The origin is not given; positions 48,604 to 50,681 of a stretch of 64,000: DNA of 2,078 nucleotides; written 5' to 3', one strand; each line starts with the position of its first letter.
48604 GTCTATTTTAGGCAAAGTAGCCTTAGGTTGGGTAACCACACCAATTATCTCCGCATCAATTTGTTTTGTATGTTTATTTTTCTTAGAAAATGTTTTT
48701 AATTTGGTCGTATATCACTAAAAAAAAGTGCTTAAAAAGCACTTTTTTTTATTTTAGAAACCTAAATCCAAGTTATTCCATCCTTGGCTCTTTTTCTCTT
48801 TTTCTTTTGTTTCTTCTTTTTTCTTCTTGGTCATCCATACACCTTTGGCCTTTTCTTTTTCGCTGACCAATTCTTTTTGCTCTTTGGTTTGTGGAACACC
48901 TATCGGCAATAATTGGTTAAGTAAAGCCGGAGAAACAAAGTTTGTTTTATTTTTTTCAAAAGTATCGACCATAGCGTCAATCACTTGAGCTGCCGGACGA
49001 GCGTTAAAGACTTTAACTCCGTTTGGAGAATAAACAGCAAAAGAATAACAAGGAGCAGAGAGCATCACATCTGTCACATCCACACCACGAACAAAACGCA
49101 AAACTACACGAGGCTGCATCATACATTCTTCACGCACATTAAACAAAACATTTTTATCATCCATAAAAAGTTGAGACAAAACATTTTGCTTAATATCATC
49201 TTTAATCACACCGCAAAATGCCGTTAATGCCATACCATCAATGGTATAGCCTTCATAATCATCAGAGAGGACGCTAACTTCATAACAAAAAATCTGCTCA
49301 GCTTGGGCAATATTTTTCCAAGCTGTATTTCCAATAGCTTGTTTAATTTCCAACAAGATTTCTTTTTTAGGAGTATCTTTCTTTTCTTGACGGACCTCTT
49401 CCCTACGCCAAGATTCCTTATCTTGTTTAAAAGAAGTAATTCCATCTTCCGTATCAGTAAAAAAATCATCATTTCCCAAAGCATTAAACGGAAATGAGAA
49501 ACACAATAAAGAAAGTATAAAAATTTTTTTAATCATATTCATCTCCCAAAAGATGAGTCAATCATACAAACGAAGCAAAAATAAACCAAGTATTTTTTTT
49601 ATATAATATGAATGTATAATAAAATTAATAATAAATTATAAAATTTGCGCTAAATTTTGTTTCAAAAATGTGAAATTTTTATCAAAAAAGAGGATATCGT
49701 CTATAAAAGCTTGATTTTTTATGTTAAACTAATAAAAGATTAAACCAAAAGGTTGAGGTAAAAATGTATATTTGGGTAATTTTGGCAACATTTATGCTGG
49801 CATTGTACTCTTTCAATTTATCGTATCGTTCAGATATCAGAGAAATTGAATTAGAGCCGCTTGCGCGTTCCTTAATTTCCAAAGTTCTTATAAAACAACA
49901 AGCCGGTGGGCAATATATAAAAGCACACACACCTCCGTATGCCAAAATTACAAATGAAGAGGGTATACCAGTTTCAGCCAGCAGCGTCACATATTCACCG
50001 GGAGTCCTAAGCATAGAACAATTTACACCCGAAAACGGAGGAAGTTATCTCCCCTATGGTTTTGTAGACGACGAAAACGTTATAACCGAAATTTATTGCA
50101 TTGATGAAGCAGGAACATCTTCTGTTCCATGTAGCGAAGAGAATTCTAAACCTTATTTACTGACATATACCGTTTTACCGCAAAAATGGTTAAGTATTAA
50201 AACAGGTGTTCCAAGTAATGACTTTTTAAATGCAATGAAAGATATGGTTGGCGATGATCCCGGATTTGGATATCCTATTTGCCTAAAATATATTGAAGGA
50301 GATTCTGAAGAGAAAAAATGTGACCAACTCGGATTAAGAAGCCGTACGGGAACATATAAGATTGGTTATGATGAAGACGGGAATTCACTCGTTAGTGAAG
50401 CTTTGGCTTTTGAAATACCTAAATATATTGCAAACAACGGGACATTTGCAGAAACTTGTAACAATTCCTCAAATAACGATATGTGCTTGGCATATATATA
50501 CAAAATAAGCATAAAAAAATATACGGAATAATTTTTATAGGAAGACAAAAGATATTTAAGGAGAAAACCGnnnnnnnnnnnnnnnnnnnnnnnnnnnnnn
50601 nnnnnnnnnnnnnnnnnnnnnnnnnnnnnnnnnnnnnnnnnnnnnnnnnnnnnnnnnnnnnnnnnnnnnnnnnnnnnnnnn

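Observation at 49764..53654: Orphan giant pilin-like protein plus Cys-rich anchored partner inserted just upstream of fliL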

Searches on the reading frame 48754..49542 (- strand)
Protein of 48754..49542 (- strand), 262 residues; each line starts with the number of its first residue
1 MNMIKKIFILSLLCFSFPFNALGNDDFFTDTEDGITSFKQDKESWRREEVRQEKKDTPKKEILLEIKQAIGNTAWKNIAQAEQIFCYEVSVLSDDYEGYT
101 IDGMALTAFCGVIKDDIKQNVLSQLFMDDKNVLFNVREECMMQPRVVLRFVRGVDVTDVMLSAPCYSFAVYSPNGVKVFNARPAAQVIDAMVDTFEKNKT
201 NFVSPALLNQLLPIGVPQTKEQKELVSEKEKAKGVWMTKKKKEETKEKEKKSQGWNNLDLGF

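Call 3: search_protein_families(library=pfam, proteins=[window:48754-49542:-], max_evalue=0.1)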
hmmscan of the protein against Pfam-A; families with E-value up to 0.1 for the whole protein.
window:48754-49542:- (262 aa): 0 families

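Call 4: search_protein_families(library=ncbifam, proteins=[window:48754-49542:-], max_evalue=0.1)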
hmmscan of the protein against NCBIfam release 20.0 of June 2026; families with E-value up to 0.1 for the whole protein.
window:48754-49542:- (262 aa): 0 families
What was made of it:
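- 48754..49542 (-): Conserved neighbour (262 aa, Sec signal, Lys-rich tail); probably not part of the module. No family hit (calls 3, 4).
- Closest known: PilV of IncI1/IncI2 plasmids. Different: NCBIfam PilV models do not match (call 4).
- NCBIfam PilV models do not hit (call 4).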

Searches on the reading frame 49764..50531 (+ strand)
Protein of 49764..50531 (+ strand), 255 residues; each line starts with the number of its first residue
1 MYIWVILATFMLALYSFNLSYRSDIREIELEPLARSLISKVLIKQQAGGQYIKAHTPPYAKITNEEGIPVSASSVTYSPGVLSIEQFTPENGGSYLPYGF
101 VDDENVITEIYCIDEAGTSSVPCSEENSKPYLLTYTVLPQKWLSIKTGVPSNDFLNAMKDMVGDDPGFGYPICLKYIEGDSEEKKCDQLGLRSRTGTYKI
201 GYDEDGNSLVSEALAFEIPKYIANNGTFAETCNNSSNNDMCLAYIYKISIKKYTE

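Call 3: search_protein_families(library=pfam, proteins=[window:49764-50531:+], max_evalue=0.1)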
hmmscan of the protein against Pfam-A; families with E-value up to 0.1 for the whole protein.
window:49764-50531:+ (255 aa): 0 families

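Call 4: search_protein_families(library=ncbifam, proteins=[window:49764-50531:+], max_evalue=0.1)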
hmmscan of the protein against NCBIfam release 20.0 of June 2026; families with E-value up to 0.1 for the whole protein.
window:49764-50531:+ (255 aa): 0 families

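Call 20: find_homologous_proteins(query=window:49764-50531:+, max_evalue=0.001)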
Query window:49764-50531:+ (255 aa): 53 proteins with E <= 0.001 among 378 candidates.
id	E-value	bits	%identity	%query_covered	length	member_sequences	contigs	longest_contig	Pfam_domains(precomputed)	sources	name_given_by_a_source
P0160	3.4e-161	553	100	96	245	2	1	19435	-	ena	-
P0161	1.2e-148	511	87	100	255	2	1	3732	-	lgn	-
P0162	5.7e-115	401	68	99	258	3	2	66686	-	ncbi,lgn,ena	-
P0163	2.4e-114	399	69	99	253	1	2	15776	-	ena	-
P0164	2.1e-110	386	66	99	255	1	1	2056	-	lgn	-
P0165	1.1e-95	338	56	99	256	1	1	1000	-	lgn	-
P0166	3.9e-92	326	59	97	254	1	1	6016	-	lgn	-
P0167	1.2e-91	325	56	99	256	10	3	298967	-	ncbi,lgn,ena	-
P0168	7.1e-91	322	53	99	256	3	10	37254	-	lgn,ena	-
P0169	2.4e-90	320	53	99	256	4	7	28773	-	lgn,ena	-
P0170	2.8e-88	314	52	99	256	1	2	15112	-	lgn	-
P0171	3.6e-82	294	51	99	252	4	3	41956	-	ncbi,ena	-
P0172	4.7e-82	293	52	100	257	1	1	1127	-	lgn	-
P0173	8.0e-82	293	53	97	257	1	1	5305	-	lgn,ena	-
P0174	5.9e-81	290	50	100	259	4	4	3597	-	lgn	-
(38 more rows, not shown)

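Call 44: predict_structure(alignment_id=A2)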
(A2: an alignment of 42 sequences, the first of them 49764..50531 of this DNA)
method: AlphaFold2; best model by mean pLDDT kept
length: 255 residues; sequences in the alignment: 42
mean_pLDDT: 84.7   pTM: 0.78
mean pLDDT of the five models: 84.7, 83.1, 82.3, 81.2, 80.8
residues with pLDDT >= 90: 138; 70-90: 76; 50-70: 31; < 50: 10
segments of 3 or more residues with pLDDT < 50: 197-201, 253-255
pLDDT, mean of each block of 10 residues (from residue 1): 92 78 75 92 96 92 92 92 89 86 92 93 92 95 88 91 90 79 77 64 54 73 92 81 91 52
secondary structure, 60 per line:
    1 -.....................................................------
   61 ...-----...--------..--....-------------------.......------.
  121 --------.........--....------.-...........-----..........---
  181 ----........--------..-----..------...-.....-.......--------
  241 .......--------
elements in order: H2-54 E61-63 E69-71 H84-87 E107-113 E129-137 H152-162 E168-177 E185-192 E216-218 H220-224 H226-232 E241-247
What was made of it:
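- AF2 gives a confident long N-terminal helix plus sheet (call 44).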

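Call 48: fold_search(model_id=the predicted structure, library=pdb)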
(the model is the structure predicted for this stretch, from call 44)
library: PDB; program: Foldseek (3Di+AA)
matches with E <= 10: 202; with E <= 0.001: 0
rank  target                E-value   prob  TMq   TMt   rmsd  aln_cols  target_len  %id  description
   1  8udk_C                8.2e-01  0.04  0.14  0.11  15.5       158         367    8  Human Mitochondrial DNA Polymerase gamma R853A Ternary Complex (released 2024-06-05)
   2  2zov                  1.0e+00  0.07  0.17  0.22  12.6       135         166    7  Structure of the periplasmic domain of MotB from Salmonella (crystal form I) (released 2009-06-09)
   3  3eq2_A                1.0e+00  0.03  0.16  0.12  20.5       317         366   11  Structure of Hexagonal Crystal form of Pseudomonas aeruginosa RssB (released 2009-10-20)
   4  4q6g                  1.5e+00  0.06  0.17  0.16  12.1       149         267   11  Crystal Structure of the C-terminal domain of AcKRS-1 bound with N-acetyl-lysine and ADPNP (released 2014-11-12)
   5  2q7h                  1.6e+00  0.06  0.17  0.17  12.1       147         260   12  Pyrrolysyl-tRNA synthetase bound to adenylated pyrrolysine and pyrophosphate (released 2007-07-24)
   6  7aeb_M                1.6e+00  0.03  0.15  0.16  20.1       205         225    8  Cryo-EM structure of an extracellular contractile injection system in marine bacterium Algoriphagus machipongonensis,  (released 2022-02-16)
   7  8c49_B                1.6e+00  0.04  0.18  0.17  16.6       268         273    8  Crystal structure of pyrrolysyl-tRNA synthetase from Methanomethylophilus alvus engineered for 3-Methyl-L-histidine, b (released 2023-07-19)
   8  4cs4                  1.9e+00  0.05  0.16  0.16  12.0       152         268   11  Catalytic domain of Pyrrolysyl-tRNA synthetase mutant Y306A, Y384F in complex with AMPPNP (released 2014-04-30)
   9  2iy5_A                1.9e+00  0.03  0.13  0.11  11.1       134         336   11  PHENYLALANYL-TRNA SYNTHETASE FROM THERMUS THERMOPHILUS complexed with tRNA and a phenylalanyl-adenylate analog (released 2006-09-06)
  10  4ztu_C                1.9e+00  0.03  0.16  0.13  16.1       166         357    9  Structural basis for processivity and antiviral drug toxicity in human mitochondrial DNA replicase (released 2015-09-23)
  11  4ztz_C                1.9e+00  0.03  0.16  0.13  16.1       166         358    9  Structural basis for processivity and antiviral drug toxicity in human mitochondrial DNA replicase (released 2015-09-23)
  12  9j1k_A                1.9e+00  0.01  0.10  0.14  18.6       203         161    9  Tip region of monocin (released 2025-01-08)
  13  2q7g                  2.0e+00  0.06  0.16  0.16  11.5       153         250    9  Pyrrolysine tRNA Synthetase bound to a pyrrolysine analogue (cyc) and ATP (released 2007-07-24)
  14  6jp2_D                2.0e+00  0.04  0.16  0.16   9.7       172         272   12  Crystal structure of pyrrolysyl-tRNA synthetase from Methanomethylophilus alvus (released 2019-05-22)
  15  7u0r_B                2.0e+00  0.03  0.16  0.15   9.1       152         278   10  Crystal structure of Methanomethylophilus alvus PylRS(N166A/V168A) complexed with meta-trifluoromethyl-2-benzylmalonat (released 2023-06-14)
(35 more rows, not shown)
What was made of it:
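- Tried and rejected: Foldseek of the partner against the PDB gave nothing significant (call 48).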

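Call 50: search_protein_families(library=pfam, alignment_id=A2, max_evalue=1)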
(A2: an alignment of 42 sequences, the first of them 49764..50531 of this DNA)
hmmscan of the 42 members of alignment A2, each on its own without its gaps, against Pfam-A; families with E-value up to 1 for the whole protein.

A. member 1, window:49764-50531:+ (255 aa): 0 families

B. families by the number of members that match (of 42 scanned): 9 families
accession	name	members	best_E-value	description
PF01185.23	Hydrophobin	5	0.0015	Fungal hydrophobin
PF21957.2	Zn_ribbon_16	1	0.086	Zinc beta-ribbon finger, putative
PF11217.13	DUF3013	1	0.098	Protein of unknown function (DUF3013)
PF10731.15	Anophelin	1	0.1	Thrombin inhibitor from mosquito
PF15845.10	NICE-1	1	0.1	Cysteine-rich C-terminal 1 family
PF23783.1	Zn_ribbon_TiaS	1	0.11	TiaS C-terminal zinc ribbon domain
PF19108.5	DUF5795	1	0.14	Family of unknown function (DUF5795)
PF21370.4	PAS_GdpP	1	0.21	Cyclic-di-AMP phosphodiesterase GdpP-like, PAS domain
PF13330.11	Mucin2_WxxW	1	0.28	Mucin-2 protein WxxW repeating region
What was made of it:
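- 49764..50531 (+): Partner gene (255 aa). Leaderless pilin-like protein with invariant N-terminus MYIWV.LAT from Met1, Leu where pilins have Glu5, and four invariant Cys. No Pfam or NCBIfam hit (calls 3, 4, 50).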

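Call 92: search_dna_similar(query=window:49764-50531:+, collection=plasmids, mode=protein, max_evalue=10, max_rows=15)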
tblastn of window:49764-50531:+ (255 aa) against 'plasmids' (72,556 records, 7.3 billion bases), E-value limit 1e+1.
Records with a match: 1; places in all: 1; records where one place covers at least 80% of the query: 0.
Best place of each record, by identity: <60% 1.
By first word of the organism name: Ruegeria 1.
By predicted mobility (MOB-suite, as given by PLSDB): non-mobilizable 1.
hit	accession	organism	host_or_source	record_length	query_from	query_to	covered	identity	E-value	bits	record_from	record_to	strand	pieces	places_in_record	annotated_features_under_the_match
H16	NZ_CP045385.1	Ruegeria sp. THAF33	pure culture,Surface of a polyethylene ...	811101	93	159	26%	29.9%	8e+0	35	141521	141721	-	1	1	LysR family transcriptional regulator | glyA: serine hydroxymethyltransferase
